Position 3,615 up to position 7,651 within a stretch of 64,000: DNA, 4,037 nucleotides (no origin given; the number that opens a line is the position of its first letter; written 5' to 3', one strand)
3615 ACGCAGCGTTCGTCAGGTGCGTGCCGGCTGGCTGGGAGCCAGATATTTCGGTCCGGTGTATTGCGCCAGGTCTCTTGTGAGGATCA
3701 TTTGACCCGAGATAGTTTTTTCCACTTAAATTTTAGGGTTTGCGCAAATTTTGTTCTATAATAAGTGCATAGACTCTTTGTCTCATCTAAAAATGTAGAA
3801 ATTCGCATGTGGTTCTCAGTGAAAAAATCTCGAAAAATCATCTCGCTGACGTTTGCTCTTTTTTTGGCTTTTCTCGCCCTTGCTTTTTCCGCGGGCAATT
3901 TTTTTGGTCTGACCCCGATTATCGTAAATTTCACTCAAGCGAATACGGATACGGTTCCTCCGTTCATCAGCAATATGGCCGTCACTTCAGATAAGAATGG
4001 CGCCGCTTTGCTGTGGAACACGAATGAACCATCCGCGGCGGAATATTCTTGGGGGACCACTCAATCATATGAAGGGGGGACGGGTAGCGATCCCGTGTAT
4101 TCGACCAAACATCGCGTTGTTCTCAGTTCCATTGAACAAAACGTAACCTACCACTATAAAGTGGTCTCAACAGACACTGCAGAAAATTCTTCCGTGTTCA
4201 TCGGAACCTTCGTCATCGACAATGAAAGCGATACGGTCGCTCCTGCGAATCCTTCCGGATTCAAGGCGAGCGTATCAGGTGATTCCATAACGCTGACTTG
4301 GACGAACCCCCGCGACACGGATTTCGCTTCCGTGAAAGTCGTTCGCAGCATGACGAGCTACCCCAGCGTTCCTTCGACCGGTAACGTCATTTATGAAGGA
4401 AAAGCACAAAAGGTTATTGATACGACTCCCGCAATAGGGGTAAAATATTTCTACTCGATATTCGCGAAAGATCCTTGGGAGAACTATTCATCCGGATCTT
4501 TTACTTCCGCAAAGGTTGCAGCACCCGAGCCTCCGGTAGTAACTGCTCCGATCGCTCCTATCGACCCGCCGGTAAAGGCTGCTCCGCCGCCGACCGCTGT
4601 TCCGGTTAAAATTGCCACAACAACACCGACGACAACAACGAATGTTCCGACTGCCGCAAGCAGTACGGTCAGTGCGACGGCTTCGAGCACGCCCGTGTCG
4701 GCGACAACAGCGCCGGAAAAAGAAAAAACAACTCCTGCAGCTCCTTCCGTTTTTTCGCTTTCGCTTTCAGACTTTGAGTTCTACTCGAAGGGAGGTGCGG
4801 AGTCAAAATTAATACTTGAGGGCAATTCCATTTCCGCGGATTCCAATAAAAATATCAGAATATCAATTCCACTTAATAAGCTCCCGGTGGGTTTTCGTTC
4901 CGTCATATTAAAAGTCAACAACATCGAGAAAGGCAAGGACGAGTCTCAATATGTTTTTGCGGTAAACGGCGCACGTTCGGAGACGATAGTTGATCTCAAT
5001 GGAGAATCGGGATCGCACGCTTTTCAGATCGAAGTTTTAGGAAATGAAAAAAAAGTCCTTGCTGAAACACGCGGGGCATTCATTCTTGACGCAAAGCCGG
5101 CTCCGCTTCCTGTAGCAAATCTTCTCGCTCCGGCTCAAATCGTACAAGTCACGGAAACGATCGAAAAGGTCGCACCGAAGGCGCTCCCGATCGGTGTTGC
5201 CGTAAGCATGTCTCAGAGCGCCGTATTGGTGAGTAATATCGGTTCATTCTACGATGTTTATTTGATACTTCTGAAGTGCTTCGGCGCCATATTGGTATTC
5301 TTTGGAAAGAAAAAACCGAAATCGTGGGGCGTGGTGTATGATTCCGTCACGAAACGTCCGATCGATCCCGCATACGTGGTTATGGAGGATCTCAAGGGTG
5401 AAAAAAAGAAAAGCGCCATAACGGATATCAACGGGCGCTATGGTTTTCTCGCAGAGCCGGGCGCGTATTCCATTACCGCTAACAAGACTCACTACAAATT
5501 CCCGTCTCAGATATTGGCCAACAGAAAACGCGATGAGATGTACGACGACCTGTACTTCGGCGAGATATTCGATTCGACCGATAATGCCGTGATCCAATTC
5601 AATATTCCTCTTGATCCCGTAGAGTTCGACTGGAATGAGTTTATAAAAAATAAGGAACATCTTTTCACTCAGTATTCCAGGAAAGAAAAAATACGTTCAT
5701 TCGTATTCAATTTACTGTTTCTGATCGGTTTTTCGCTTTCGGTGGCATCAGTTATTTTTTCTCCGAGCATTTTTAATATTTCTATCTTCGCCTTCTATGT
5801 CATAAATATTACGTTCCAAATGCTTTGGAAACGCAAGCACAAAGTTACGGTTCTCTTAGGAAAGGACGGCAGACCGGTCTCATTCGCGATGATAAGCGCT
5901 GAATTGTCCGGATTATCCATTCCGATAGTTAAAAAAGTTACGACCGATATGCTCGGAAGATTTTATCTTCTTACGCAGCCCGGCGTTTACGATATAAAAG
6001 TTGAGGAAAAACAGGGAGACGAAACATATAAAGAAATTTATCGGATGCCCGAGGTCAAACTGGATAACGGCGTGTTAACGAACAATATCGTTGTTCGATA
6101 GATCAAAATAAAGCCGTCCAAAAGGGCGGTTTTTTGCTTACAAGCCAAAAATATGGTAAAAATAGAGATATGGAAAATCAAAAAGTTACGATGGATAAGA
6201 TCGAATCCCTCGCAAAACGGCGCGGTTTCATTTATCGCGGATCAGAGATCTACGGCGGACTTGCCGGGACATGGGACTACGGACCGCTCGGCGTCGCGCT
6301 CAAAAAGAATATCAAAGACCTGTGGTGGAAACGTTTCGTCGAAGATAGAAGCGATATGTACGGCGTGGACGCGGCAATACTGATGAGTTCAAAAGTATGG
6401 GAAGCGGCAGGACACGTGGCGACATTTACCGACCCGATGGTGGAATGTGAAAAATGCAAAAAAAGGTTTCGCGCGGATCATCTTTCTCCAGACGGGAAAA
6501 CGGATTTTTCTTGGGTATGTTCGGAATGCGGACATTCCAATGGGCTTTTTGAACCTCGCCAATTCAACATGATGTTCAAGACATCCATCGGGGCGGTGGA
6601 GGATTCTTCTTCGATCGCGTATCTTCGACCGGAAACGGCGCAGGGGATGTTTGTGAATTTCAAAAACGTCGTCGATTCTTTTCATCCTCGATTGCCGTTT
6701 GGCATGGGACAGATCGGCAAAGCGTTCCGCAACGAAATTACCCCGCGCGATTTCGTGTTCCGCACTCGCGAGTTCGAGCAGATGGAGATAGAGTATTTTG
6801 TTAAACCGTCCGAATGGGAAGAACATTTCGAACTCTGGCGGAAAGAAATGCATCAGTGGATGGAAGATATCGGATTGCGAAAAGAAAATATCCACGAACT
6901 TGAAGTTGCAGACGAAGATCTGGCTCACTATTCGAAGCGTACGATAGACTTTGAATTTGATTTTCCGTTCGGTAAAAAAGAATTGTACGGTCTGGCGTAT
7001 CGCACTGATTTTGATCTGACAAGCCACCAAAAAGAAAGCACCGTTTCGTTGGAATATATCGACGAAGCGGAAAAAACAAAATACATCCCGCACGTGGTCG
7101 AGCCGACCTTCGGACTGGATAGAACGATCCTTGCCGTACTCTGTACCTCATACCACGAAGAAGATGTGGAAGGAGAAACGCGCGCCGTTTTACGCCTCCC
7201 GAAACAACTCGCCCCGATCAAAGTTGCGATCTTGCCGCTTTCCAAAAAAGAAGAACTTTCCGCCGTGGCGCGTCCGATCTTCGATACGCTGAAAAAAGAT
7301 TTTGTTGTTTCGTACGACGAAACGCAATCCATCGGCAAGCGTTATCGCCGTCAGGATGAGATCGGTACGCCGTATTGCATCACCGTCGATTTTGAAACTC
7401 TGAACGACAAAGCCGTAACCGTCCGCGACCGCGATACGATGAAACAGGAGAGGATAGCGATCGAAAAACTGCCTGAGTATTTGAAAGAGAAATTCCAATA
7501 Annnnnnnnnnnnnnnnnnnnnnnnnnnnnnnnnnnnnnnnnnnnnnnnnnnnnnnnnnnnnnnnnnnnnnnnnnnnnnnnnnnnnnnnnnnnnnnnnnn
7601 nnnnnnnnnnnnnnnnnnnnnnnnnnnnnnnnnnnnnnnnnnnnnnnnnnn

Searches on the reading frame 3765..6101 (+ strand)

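Call 24: search_protein_families(library=pfam, proteins=[window:3765-6101:+], max_evalue=0.0001)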
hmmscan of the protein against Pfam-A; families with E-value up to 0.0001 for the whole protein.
window:3765-6101:+ (778 aa): 1 family
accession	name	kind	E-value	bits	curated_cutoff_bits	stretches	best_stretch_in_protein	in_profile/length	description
PF13620.12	CarboxypepD_reg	-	8.8e-11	42.4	32.3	1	522-578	4-60/82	Carboxypeptidase regulatory-like domain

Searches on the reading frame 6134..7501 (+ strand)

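Call 24: search_protein_families(library=pfam, proteins=[window:6134-7501:+], max_evalue=0.0001)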
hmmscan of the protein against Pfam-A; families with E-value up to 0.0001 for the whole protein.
window:6134-7501:+ (455 aa): 2 families
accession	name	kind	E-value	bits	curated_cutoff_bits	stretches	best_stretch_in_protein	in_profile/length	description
PF03129.25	HGTP_anticodon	-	8e-23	80.9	21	1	363-453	1-94/94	Anticodon binding domain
PF00587.30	tRNA-synt_2b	-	1.7e-14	54.7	29.3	1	160-336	9-176/179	tRNA synthetase class II core domain (G, H, P, S and T)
